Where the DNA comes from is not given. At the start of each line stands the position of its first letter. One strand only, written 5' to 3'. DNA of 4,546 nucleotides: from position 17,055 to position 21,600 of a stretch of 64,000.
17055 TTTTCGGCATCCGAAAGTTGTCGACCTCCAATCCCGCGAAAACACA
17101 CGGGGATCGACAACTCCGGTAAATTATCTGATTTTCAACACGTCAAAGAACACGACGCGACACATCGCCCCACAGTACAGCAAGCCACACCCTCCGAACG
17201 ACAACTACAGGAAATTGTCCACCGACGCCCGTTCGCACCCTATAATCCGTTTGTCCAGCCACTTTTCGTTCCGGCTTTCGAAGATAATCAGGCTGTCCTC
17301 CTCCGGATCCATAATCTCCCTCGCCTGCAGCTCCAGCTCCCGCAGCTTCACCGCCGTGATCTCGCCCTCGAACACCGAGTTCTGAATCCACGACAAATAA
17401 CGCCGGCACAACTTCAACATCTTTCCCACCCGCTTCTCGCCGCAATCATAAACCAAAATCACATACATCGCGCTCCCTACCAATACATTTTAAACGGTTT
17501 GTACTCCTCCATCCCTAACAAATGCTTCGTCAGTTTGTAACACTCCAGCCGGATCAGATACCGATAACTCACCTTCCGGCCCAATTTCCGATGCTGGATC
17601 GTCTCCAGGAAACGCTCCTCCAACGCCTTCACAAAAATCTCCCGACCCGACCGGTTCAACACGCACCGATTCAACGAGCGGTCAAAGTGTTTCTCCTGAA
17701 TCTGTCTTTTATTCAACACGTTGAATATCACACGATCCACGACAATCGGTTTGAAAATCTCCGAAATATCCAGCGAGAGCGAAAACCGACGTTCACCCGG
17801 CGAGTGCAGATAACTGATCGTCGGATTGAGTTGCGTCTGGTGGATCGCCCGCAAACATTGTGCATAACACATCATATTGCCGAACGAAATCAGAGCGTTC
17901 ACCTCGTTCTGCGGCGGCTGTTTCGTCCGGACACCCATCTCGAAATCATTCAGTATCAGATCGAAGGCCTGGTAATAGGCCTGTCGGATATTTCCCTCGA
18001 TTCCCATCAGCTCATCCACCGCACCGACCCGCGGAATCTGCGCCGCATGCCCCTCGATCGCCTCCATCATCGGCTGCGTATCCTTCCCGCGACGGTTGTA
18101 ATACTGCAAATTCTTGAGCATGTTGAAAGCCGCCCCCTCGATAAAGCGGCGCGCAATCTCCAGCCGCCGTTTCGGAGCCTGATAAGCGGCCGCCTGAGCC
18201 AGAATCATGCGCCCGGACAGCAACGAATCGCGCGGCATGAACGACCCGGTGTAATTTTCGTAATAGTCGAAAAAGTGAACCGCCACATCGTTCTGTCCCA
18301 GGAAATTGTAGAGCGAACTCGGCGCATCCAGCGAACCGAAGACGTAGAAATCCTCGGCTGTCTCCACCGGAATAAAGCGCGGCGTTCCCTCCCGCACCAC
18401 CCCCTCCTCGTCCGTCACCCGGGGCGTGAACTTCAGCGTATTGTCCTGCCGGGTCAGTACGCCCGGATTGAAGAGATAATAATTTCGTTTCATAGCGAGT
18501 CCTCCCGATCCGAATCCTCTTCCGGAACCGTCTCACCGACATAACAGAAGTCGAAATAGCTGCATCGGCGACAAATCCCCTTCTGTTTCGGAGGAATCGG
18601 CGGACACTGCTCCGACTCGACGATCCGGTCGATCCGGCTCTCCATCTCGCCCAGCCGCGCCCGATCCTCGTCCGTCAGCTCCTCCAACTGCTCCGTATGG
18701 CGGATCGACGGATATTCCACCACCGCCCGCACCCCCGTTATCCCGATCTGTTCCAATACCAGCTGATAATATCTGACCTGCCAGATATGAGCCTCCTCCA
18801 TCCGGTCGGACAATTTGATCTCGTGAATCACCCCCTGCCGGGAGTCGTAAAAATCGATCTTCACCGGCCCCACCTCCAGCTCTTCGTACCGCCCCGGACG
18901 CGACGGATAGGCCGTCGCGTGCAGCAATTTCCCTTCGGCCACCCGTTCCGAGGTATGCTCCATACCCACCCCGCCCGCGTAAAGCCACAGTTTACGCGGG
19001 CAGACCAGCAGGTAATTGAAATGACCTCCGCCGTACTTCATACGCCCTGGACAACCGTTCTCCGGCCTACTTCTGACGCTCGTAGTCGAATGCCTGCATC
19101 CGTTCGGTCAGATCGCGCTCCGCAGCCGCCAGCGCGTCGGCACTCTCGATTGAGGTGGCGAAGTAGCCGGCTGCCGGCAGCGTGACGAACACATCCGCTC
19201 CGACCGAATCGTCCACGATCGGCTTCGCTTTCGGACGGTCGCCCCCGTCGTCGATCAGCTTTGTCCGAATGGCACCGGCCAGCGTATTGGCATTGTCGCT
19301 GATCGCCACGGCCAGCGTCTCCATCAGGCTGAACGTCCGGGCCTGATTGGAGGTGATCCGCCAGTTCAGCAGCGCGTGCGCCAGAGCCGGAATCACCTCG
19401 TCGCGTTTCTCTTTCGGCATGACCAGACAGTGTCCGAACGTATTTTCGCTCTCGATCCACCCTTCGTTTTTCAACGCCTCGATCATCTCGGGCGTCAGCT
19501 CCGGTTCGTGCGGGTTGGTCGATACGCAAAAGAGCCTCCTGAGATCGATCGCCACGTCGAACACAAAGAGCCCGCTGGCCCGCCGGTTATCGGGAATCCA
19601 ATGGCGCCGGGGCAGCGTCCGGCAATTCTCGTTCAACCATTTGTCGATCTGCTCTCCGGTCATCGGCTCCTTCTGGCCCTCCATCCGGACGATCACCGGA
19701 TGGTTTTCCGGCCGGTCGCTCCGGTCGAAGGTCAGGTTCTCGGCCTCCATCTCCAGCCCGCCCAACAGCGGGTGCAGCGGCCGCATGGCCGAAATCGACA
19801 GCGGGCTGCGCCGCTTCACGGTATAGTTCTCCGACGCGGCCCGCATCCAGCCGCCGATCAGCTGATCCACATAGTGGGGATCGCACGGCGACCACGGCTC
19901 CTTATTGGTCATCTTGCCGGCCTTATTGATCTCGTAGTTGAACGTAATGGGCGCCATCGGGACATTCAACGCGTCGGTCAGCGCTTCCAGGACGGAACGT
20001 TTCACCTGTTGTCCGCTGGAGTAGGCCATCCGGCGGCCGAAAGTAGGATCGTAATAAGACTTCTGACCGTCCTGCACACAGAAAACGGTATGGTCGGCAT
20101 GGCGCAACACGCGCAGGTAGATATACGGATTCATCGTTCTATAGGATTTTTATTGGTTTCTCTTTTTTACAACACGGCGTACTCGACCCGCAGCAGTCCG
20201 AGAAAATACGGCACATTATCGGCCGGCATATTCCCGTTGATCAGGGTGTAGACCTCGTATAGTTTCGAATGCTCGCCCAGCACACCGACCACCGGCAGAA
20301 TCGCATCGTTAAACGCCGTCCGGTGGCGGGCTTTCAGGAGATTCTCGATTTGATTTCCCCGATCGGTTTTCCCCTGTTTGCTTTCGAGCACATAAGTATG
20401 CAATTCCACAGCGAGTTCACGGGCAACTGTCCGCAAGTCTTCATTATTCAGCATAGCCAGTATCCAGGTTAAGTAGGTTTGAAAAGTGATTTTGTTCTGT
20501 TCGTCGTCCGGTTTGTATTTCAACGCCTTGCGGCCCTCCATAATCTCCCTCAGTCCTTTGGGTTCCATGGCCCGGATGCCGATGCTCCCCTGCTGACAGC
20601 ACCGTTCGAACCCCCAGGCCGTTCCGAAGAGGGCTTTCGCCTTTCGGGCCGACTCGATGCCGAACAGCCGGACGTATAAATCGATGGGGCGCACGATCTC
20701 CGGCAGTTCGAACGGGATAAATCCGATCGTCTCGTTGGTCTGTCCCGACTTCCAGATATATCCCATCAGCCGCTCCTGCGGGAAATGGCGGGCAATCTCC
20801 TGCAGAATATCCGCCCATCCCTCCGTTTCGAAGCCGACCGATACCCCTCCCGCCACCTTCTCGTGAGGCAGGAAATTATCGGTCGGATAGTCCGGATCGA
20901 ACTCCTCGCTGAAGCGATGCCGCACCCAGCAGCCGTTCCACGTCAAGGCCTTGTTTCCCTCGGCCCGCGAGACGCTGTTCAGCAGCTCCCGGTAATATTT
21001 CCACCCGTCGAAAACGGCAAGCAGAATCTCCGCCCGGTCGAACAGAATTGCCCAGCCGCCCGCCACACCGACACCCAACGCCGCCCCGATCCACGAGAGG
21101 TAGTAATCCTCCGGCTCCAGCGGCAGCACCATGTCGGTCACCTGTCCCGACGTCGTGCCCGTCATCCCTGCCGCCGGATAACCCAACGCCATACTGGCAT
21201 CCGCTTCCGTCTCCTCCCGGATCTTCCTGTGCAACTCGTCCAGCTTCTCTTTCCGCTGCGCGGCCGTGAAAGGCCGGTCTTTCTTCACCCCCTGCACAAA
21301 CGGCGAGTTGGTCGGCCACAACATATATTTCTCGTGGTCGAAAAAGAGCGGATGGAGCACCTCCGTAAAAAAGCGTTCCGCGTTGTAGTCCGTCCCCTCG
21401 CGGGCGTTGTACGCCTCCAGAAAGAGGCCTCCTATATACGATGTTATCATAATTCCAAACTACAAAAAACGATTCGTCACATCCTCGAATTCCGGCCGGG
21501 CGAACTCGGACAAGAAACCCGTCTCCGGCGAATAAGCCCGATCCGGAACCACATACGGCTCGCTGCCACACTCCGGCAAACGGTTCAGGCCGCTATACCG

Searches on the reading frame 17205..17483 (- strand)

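Call 27: search_protein_families(library=padloc, proteins=[window:17205-17483:-], max_evalue=0.001)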
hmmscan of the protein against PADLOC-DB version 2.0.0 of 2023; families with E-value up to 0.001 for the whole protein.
window:17205-17483:- (92 aa): 18 families
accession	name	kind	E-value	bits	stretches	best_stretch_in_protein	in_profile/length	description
PDLC02076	Cas2b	-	6e-43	143.2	1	6-92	1-87/87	-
PDLC01749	Cas2b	-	7e-37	123.8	1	6-92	1-87/87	-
PDLC01338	Cas2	-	1.4e-25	87.6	1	8-84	1-75/76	"CAS-I,CAS-II,CAS-III,CAS-IV,CAS-V,CAS-VI; acquisition_2"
PDLC01443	Cas2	-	2.3e-23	80.5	1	6-86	1-80/86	"CAS-I,CAS-II,CAS-III,CAS-IV,CAS-V,CAS-VI; acquisition_2"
PDLC00936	Cas2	-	4.3e-21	73.2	1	8-82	1-80/83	Cas2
PDLC01649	Cas2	-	7.8e-19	65.8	1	6-75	1-70/70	"CAS-I,CAS-II,CAS-III,CAS-IV,CAS-V,CAS-VI; acquisition_2"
PDLC01750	Cas2b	-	2.8e-14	51.4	1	6-82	1-76/86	-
PDLC01748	Cas2_IIIa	-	1.3e-12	46.1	1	6-86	1-79/88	-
PDLC01751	Cas2c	-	2.2e-11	42.1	1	12-73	7-73/95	-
PDLC02077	Cas2b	-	2.3e-11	42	1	6-82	1-79/96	-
PDLC00935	Cas2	-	2.3e-10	38.7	1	6-86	1-86/96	CRISPR-associated endonuclease Cas2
PDLC01251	Cas2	-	2.8e-10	38.3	1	6-73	1-68/84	"CAS-I,CAS-II,CAS-III,CAS-IV,CAS-V,CAS-VI; acquisition_2"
PDLC02027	Cas2d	-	2.9e-10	38.5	1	6-69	1-65/89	-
PDLC01525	Cas2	-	6.6e-10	37.6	1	6-81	1-77/90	"CAS-I,CAS-II,CAS-III,CAS-IV,CAS-V,CAS-VI; acquisition_2"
PDLC01756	Cas2g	-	1.8e-09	35.5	1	8-69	6-68/96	-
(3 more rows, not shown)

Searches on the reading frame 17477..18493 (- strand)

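Call 6: search_protein_families(library=pfam, proteins=[window:17477-18493:-], max_evalue=0.01)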
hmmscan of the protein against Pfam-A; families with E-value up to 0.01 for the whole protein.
window:17477-18493:- (338 aa): 1 family
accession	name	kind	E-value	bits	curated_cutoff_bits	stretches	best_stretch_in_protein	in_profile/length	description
PF01867.21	Cas_Cas1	-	4.2e-87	292.3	22.3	1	5-293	1-283/283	CRISPR associated protein Cas1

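Call 27: search_protein_families(library=padloc, proteins=[window:17477-18493:-], max_evalue=0.001)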
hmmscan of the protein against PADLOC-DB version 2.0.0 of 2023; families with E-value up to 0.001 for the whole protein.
window:17477-18493:- (338 aa): 31 families (the best 25 are shown)
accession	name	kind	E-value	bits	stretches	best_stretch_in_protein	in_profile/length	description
PDLC02065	Cas1b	-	2.3e-167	554.5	1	1-338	1-329/329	-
PDLC01742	Cas1b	-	1.4e-143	476.2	1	1-338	1-326/326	-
PDLC01335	Cas1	-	1.4e-131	436.6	1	4-335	1-315/315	"CAS-I,CAS-II,CAS-III,CAS-IV,CAS-V,CAS-VI; acquisition_1"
PDLC01248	Cas1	-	6.4e-92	306.1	1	3-327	1-289/289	"CAS-I,CAS-II,CAS-III,CAS-IV,CAS-V,CAS-VI; acquisition_1"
PDLC00928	Cas1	-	1.3e-88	295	1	3-327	1-315/315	Cas1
PDLC00927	Cas1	-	2.3e-86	288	1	6-333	3-327/327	CRISPR-associated endonuclease Cas1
PDLC01608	Cas1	-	3.5e-84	280.5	1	5-293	2-276/276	"CAS-I,CAS-II,CAS-III,CAS-IV,CAS-V,CAS-VI; acquisition_1"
PDLC01449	Cas1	-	7e-80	266.3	1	3-329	2-284/285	"CAS-I,CAS-II,CAS-III,CAS-IV,CAS-V,CAS-VI; acquisition_1"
PDLC01249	Cas1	-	6e-62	207.4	1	6-270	2-246/246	"CAS-I,CAS-II,CAS-III,CAS-IV,CAS-V,CAS-VI; acquisition_1"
PDLC02025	Cas1d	-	2.2e-58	196.3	1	38-336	29-315/316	-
PDLC01743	Cas1c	-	3.4e-49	165.9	1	35-335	29-335/337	-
PDLC00923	Cas1c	-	5.2e-44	148.9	1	39-335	32-339/340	"CRISPR-associated endonuclease Cas1, subtype I-C/DVULG"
PDLC01334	Cas1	-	5.8e-44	148.7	1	40-334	32-335/336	"CAS-I,CAS-II,CAS-III,CAS-IV,CAS-V,CAS-VI; acquisition_1"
PDLC01747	Cas1g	-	1.5e-43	147.2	1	40-334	227-520/523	-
PDLC02067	Cas1b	-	2.4e-40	136.8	1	34-328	223-523/533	-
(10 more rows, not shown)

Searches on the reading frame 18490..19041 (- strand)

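Call 6: search_protein_families(library=pfam, proteins=[window:18490-19041:-], max_evalue=0.01)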
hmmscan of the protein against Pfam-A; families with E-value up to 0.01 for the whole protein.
window:18490-19041:- (183 aa): 2 families
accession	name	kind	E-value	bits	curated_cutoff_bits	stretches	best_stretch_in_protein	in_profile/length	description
PF01930.23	Cas_Cas4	-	3.8e-41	141.3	22.7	1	5-167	2-159/160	Domain of unknown function DUF83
PF12705.13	PDDEXK_1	-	8.8e-06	26.3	22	1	61-166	127-246/247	PD-(D/E)XK nuclease superfamily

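Call 27: search_protein_families(library=padloc, proteins=[window:18490-19041:-], max_evalue=0.001)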
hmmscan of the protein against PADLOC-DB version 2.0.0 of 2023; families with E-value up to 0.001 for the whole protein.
window:18490-19041:- (183 aa): 13 families
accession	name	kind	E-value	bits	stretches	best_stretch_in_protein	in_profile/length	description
PDLC02086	Cas4b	-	2.4e-57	191.5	1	3-168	3-161/161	-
PDLC01771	Cas4b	-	6.7e-47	157.7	1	5-169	6-161/162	-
PDLC01611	Cas4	-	3.2e-39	132.8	1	6-167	3-157/158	"CAS-I,CAS-II,CAS-III,CAS-IV,CAS-V,CAS-VI; acquisition_associated"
PDLC01772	Cas4b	-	2.2e-36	123.8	1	3-167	6-162/164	-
PDLC01447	Cas4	-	5.6e-28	96.4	1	8-167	10-158/161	"CAS-I,CAS-II,CAS-III,CAS-IV,CAS-V,CAS-VI; acquisition_associated"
PDLC00943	Cas4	-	3.1e-17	61.1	1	9-167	7-179/180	CRISPR-associated protein Cas4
PDLC01250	Cas4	-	1.1e-15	56.3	1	9-167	7-168/168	"CAS-I,CAS-II,CAS-III,CAS-IV,CAS-V,CAS-VI; acquisition_associated"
PDLC02036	Cas4d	-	1.4e-13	49.4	1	4-166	22-178/181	-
PDLC00944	Cas4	-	1.9e-12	45.7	1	9-167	7-177/177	Cas4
PDLC01747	Cas1g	-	1.2e-09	35.4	1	13-173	11-183/523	-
PDLC01773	Cas4c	-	9.5e-06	23.2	1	82-167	113-194/229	-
PDLC02083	Cas4_II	-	1.2e-05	23.8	1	64-166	81-183/186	-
PDLC02085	Cas4a2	-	6.1e-05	21.4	1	70-168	71-163/166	-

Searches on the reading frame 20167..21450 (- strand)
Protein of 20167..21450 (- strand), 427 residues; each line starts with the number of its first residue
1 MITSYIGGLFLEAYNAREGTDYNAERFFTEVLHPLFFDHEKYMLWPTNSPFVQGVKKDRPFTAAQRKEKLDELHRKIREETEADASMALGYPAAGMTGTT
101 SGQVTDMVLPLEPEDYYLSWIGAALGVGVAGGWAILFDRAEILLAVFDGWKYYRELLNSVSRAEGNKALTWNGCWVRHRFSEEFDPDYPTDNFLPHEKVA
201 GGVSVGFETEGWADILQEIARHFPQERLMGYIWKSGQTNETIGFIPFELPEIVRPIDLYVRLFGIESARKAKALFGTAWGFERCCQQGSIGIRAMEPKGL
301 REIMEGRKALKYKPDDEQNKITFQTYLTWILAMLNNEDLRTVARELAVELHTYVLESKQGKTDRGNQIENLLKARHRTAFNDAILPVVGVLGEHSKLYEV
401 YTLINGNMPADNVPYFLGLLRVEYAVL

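Call 6: search_protein_families(library=pfam, proteins=[window:20167-21450:-], max_evalue=0.01)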
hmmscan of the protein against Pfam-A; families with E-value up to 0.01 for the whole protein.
window:20167-21450:- (427 aa): 0 families

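Call 12: search_protein_families(library=ncbifam, proteins=[window:20167-21450:-], max_evalue=0.01)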
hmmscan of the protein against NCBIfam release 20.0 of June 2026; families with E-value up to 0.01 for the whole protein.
window:20167-21450:- (427 aa): 0 families

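Call 27: search_protein_families(library=padloc, proteins=[window:20167-21450:-], max_evalue=0.001)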
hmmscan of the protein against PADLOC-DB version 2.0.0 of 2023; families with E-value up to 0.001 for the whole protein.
window:20167-21450:- (427 aa): 1 family
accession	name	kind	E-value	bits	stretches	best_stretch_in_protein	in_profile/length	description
PDLC01511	Cas8b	-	2.1e-147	489.4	1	1-426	1-416/419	CAS-I-B; effector_LS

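Call 61: find_encoding_contigs(protein=window:20167-21450:-, flank=6000, max_places=10)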
Protein window:20167-21450:- (427 aa): 6 contigs read that carry it; 3 places shown.
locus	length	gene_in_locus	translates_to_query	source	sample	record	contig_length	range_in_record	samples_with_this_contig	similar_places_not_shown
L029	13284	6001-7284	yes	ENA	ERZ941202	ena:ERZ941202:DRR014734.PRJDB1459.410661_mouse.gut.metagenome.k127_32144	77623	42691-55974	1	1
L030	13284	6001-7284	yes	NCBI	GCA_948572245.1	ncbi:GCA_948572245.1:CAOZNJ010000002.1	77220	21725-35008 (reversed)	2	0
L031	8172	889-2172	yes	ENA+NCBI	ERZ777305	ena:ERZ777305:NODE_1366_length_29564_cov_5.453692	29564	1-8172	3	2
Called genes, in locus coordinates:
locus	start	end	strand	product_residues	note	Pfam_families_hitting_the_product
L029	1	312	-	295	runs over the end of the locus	PF13401:AAA_22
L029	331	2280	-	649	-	-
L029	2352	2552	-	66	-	-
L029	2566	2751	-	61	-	-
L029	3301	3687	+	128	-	PF00717:Peptidase_S24 (weak)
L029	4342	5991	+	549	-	PF00270:DEAD, PF00271:Helicase_C (weak), PF22590:Cas3-like_C_2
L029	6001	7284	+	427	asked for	-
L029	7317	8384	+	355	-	-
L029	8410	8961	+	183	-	PF01930:Cas_Cas4, PF12705:PDDEXK_1 (faint)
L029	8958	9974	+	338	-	PF01867:Cas_Cas1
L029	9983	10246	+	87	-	PF09827:CRISPR_Cas2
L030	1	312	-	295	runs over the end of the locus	PF13401:AAA_22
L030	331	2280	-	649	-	-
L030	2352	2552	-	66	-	-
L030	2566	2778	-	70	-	-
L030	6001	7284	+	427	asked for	-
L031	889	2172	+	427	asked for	-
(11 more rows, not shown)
